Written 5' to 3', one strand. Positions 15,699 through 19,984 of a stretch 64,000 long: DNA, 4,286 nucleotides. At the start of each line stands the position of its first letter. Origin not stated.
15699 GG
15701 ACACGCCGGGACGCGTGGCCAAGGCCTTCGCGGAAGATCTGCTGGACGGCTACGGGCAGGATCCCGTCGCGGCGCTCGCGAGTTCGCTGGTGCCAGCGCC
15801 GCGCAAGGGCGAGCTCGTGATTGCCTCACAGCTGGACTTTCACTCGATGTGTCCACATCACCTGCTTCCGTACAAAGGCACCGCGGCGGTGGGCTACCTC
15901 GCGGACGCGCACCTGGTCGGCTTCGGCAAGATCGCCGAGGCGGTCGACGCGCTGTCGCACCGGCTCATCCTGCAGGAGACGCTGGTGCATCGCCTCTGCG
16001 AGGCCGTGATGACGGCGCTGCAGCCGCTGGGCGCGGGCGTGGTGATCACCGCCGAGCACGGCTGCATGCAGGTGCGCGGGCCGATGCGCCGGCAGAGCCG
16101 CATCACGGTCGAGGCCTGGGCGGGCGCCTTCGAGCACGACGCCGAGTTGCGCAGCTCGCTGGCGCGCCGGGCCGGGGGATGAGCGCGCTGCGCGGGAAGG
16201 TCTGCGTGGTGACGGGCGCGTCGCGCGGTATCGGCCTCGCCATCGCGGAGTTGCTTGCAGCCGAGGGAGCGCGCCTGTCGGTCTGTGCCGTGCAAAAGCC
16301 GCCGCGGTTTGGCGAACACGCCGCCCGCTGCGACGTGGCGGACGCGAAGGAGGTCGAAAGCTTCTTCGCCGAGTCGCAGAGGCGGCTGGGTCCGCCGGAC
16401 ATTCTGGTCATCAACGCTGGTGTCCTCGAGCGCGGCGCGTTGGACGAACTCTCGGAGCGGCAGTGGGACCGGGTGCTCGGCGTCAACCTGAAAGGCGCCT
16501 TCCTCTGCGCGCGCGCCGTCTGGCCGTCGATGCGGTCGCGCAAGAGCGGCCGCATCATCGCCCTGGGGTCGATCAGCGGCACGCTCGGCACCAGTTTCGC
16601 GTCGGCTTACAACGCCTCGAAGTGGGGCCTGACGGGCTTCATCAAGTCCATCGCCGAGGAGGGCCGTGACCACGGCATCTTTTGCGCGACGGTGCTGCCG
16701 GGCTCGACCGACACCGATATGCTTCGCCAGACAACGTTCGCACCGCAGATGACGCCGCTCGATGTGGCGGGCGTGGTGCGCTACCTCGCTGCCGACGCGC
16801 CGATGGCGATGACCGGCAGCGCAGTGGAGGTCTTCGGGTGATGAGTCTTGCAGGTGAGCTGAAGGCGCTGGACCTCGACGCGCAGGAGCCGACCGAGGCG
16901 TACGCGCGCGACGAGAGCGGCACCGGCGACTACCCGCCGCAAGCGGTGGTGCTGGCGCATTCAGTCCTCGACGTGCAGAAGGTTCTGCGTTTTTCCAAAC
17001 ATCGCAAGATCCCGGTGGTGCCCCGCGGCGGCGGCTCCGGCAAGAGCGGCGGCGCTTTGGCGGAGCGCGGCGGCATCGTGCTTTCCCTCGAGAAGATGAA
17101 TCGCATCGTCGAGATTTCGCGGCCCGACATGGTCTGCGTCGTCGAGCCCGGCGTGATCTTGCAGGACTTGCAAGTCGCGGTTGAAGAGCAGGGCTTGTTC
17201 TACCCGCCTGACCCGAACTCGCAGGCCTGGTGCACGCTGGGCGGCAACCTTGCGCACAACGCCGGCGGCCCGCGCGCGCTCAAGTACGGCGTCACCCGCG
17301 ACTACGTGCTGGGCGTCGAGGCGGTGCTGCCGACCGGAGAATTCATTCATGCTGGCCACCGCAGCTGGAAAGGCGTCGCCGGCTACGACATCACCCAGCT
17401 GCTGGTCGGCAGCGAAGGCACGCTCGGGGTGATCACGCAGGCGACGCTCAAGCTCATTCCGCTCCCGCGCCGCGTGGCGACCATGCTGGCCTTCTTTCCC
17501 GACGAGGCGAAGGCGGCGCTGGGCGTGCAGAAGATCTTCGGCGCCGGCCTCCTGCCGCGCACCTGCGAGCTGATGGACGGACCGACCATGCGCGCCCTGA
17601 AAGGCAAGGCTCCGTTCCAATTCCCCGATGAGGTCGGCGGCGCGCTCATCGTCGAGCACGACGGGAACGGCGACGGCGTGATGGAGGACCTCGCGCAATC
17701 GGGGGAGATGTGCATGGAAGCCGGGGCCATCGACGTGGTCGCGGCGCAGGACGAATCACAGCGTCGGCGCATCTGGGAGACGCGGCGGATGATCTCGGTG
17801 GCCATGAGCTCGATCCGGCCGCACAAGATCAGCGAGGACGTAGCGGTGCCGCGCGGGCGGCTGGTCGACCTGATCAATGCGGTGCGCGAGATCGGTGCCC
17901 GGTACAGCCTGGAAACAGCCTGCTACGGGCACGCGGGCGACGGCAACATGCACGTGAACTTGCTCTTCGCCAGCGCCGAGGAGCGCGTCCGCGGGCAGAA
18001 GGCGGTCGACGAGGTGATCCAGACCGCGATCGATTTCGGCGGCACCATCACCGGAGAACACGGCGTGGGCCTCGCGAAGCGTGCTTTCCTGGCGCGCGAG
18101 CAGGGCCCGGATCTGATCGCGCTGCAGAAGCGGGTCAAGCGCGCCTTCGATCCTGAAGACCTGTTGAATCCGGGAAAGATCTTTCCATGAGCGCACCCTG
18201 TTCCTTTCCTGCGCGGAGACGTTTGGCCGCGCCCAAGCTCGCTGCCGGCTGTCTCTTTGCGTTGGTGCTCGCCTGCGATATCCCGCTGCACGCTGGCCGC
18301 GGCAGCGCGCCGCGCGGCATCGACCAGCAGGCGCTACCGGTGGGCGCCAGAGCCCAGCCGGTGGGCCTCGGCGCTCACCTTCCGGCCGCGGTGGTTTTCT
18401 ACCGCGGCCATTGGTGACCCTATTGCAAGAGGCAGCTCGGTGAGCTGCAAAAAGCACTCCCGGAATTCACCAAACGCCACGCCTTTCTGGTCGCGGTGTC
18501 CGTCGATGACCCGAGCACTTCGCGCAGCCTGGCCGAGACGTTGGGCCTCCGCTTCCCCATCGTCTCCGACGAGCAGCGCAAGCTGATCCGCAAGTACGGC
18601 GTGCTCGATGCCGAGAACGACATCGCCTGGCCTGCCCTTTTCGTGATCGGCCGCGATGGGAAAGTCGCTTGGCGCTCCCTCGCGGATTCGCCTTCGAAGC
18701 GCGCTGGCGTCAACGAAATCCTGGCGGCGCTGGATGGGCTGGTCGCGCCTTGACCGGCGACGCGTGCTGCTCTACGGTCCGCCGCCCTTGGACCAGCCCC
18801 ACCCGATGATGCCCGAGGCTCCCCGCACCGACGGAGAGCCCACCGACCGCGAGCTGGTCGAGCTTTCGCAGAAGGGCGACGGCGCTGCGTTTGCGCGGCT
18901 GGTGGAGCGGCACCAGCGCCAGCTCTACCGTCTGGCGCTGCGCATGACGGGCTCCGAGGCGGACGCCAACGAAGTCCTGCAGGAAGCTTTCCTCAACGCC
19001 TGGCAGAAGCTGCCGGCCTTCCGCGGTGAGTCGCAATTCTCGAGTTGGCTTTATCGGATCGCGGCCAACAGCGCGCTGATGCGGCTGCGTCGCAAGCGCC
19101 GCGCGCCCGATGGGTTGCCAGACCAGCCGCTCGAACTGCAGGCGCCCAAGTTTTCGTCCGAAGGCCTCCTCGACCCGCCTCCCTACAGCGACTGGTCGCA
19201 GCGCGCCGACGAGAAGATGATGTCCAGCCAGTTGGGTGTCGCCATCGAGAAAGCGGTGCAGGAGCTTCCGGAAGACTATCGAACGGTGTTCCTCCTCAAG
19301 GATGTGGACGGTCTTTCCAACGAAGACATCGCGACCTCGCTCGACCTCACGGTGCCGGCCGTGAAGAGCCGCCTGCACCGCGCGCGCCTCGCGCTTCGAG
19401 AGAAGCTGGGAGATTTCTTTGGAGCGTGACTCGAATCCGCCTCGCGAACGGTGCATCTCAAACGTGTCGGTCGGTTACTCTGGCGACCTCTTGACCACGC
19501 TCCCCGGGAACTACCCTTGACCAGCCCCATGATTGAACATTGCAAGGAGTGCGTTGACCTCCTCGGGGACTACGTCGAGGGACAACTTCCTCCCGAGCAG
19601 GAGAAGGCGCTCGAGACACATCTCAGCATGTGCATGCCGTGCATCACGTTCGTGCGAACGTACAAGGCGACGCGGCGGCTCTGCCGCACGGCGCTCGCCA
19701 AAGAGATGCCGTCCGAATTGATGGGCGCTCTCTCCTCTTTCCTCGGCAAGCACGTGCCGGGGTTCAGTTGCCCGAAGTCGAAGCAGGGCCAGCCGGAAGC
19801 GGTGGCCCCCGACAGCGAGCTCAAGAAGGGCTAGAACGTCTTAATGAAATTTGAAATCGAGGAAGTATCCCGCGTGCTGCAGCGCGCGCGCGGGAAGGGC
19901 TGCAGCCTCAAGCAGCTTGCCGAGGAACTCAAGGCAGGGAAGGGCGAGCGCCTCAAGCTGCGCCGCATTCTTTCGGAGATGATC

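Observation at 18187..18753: In-frame TGA replacing the first cysteine of a redoxin CxxC motif, followed by a SECIS-like hairpin: candidate selenoprotein that gene callers would split or discard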

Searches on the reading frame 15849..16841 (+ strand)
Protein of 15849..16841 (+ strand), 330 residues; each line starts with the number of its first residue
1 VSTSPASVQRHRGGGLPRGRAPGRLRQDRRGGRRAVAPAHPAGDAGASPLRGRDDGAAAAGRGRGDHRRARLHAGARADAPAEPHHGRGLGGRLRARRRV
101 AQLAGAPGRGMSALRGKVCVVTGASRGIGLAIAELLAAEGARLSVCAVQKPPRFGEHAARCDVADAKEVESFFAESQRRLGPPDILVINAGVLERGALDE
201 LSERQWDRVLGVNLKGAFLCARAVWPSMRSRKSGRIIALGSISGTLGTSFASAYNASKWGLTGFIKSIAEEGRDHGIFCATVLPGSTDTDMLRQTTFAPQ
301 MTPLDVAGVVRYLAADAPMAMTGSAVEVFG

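Call 14: search_protein_families(library=pfam, proteins=[window:15849-16841:+], max_evalue=0.001)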
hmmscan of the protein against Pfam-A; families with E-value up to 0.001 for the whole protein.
window:15849-16841:+ (330 aa): 3 families
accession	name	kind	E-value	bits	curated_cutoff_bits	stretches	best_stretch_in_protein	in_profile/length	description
PF00106.31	adh_short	-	6.3e-47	160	26.6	1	117-295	1-190/195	short chain dehydrogenase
PF13561.12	adh_short_C2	-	5.9e-39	134.5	27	1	123-327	1-230/236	Enoyl-(Acyl carrier protein) reductase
PF08659.16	KR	-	2.3e-12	47.6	22.6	1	120-272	4-167/180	KR domain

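Call 30: search_protein_families(library=ncbifam, proteins=[window:15849-16841:+], max_evalue=0.001)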
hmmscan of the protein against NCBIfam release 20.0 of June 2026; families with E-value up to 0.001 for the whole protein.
window:15849-16841:+ (330 aa): 212 families (the best 25 are shown)
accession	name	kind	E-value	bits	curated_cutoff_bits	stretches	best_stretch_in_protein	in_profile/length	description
NF009466.0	PRK12826.1-2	subfamily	2.1e-47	161.7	222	1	117-328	4-240/248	3-oxoacyl-ACP reductase FabG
NF004198.0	PRK05653.1-3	equivalog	3.2e-46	157.8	296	1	111-330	2-244/248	3-oxoacyl-ACP reductase FabG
TIGR03971.1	SDR_subfam_1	subfamily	6.1e-43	147.1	300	2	158-298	68-209/271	mycofactocin-coupled SDR family oxidoreductase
NF005878.0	PRK07825.1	subfamily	6.8e-43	147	287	1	111-313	4-217/278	short chain dehydrogenase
TIGR01830.1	3oxo_ACP_reduc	equivalog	2.4e-42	145.3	297.75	1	120-330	2-236/239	3-oxoacyl-[acyl-carrier-protein] reductase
NF005594.0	PRK07326.1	equivalog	9e-42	143.2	271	1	112-327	2-228/237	SDR family oxidoreductase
TIGR01963.1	PHB_DH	subfamily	1.1e-40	139.5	307.05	1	117-294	2-190/255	3-hydroxybutyrate dehydrogenase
NF009093.0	PRK12429.1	subfamily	2.6e-40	138.4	258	1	114-294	3-194/259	3-hydroxybutyrate dehydrogenase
NF040490.1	SDR_subfam_3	subfamily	1.8e-39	135.9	385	2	159-293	70-204/268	mycofactocin-coupled SDR family oxidoreductase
NF040605.2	mycolic_FabG1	exception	1.9e-39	135.9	420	1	119-328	4-225/233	3-oxoacyl-ACP reductase FabG1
NF005806.0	PRK07666.1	equivalog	4.8e-39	134.1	286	1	111-295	2-197/239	3-ketoacyl-ACP reductase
NF006074.0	PRK08220.1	equivalog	2.1e-38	132.3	312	1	113-303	5-196/251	2,3-dihydro-2,3-dihydroxybenzoate dehydrogenase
NF004791.0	PRK06138.1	equivalog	2.6e-38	131.8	312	1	113-327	2-222/252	SDR family oxidoreductase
NF005559.1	PRK07231.1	subfamily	6.2e-38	130.7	215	1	114-329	2-244/249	glucose 1-dehydrogenase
NF009468.0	PRK12826.1-4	equivalog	3.1e-36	125.4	318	1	111-294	2-197/256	SDR family oxidoreductase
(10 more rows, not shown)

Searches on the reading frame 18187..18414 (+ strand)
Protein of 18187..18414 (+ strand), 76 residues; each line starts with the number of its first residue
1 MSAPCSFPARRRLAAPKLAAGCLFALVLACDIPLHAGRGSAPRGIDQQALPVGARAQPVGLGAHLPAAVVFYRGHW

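Call 71: list_cluster_members(proteins=[window:18187-18414:+, window:18496-18750:+])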
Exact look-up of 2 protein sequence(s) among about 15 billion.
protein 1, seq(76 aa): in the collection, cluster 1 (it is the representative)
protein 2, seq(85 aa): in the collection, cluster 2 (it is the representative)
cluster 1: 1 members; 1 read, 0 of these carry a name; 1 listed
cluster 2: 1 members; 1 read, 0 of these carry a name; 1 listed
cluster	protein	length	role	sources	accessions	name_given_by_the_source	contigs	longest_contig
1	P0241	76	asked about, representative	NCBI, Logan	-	-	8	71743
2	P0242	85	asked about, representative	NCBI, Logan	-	-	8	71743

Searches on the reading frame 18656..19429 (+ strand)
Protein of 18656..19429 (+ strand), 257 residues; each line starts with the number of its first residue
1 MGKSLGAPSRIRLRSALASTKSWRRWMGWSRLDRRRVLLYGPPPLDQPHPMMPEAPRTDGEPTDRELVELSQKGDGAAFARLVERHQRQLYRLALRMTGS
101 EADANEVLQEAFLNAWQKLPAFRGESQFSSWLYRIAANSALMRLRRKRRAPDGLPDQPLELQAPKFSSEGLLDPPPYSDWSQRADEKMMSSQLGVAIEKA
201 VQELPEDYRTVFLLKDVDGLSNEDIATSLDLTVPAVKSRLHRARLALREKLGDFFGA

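Call 14: search_protein_families(library=pfam, proteins=[window:18656-19429:+], max_evalue=0.001)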
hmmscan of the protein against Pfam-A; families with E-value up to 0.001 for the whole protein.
window:18656-19429:+ (257 aa): 4 families
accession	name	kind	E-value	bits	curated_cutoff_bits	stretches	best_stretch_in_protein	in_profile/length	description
PF04542.20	Sigma70_r2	-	7.6e-21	74.1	24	1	82-149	1-70/71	Sigma-70 region 2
PF08281.18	Sigma70_r4_2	-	4.5e-19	68.3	25.7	1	196-247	3-54/54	Sigma-70, region 4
PF07638.17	Sigma70_ECF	-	3.4e-07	30.8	21.1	1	66-251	6-183/185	ECF sigma factor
PF04545.22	Sigma70_r4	-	1.1e-06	28.5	24.1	1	201-249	2-50/50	Sigma-70, region 4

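Call 30: search_protein_families(library=ncbifam, proteins=[window:18656-19429:+], max_evalue=0.001)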
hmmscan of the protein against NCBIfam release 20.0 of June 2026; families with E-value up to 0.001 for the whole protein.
window:18656-19429:+ (257 aa): 91 families (the best 25 are shown)
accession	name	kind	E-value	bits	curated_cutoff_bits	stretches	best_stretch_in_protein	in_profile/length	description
NF008888.0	PRK11922.1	equivalog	5.1e-53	180.1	204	1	60-252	13-197/231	RNA polymerase sigma factor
NF007223.0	PRK09641.1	equivalog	3.1e-39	134.8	209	1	65-253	6-186/187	RNA polymerase sigma factor SigW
TIGR02939.1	RpoE_Sigma70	equivalog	9.8e-39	133.3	236.15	1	61-251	4-186/190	RNA polymerase sigma factor RpoE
NF007225.0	PRK09643.1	equivalog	1.7e-37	129.1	190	1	59-253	9-184/204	RNA polymerase sigma factor SigM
TIGR02948.1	SigW_bacill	equivalog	2e-37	129.1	243.1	1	65-253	6-186/187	RNA polymerase sigma factor SigW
NF004113.0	PRK05602.1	equivalog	4e-37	127.9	208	1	58-252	26-202/211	RNA polymerase sigma factor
NF006089.0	PRK08241.1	subfamily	3.2e-36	125.1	240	1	65-249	10-202/343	RNA polymerase subunit sigma-70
NF009166.1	PRK12513.1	equivalog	1.8e-34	119.2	206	1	60-252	5-187/193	RNA polymerase sigma factor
TIGR02937.1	sigma70-ECF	superfamily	1.3e-31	109.5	42.9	1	78-251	2-165/165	sigma-70 family RNA polymerase sigma factor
TIGR02960.1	SigX5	hypoth_equivalog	1.4e-31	109.9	264.75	1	75-252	3-191/322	RNA polymerase sigma-70 factor, TIGR02960 family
NF009171.0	PRK12518.1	equivalog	3.2e-31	108.6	208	1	61-251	11-184/191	RNA polymerase sigma factor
TIGR02985.1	Sig70_bacteroi1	subfamily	1.2e-30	106.9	126.4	1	78-251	2-162/162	RNA polymerase sigma-70 factor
NF058625.1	sigma_PG0214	equivalog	1.1e-28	100.1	130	1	78-251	5-161/170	GFO_1088 family ECF-type sigma factor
NF009176.0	PRK12524.1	equivalog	3.8e-28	98.6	264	1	62-251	11-184/196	RNA polymerase sigma factor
NF009190.0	PRK12538.1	equivalog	1e-27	97.4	303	2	63-150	49-136/233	RNA polymerase sigma factor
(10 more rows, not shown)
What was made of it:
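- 18734..19834 (+): ECF sigma factor (18734-19429; the start is uncertain, alternative ATG near 18806) and a zf-HC2/ZAS-type anti-sigma factor (19529-19834) immediately downstream on the same strand. NCBIfam sigma and anti-sigma models (call 30).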

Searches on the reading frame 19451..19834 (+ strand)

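Call 14: search_protein_families(library=pfam, proteins=[window:19451-19834:+], max_evalue=0.001)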
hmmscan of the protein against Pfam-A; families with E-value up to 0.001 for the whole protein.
window:19451-19834:+ (127 aa): 1 family
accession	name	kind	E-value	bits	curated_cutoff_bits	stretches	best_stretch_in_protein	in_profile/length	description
PF13490.11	zf-HC2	-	4.1e-10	40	22.2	1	31-64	1-34/35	Putative zinc-finger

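Call 30: search_protein_families(library=ncbifam, proteins=[window:19451-19834:+], max_evalue=0.001)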
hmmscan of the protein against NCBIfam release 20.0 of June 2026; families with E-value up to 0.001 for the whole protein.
window:19451-19834:+ (127 aa): 4 families
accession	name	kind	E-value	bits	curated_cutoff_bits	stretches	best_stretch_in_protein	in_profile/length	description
NF052368.1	antisigmaE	subfamily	2.8e-07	30.2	50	1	29-74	2-47/48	anti-sigma factor family protein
NF052375.1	antisigma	equivalog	9.4e-06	25.8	100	1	37-94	1-58/217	anti-sigma factor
TIGR03988.1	antisig_RsrA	equivalog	2.3e-05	24.4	62.5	1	31-91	2-63/77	mycothiol system anti-sigma-R factor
NF041468.1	anti_sig_RseA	equivalog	0.00016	21.8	165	1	34-98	40-104/135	anti-sigma E factor RseA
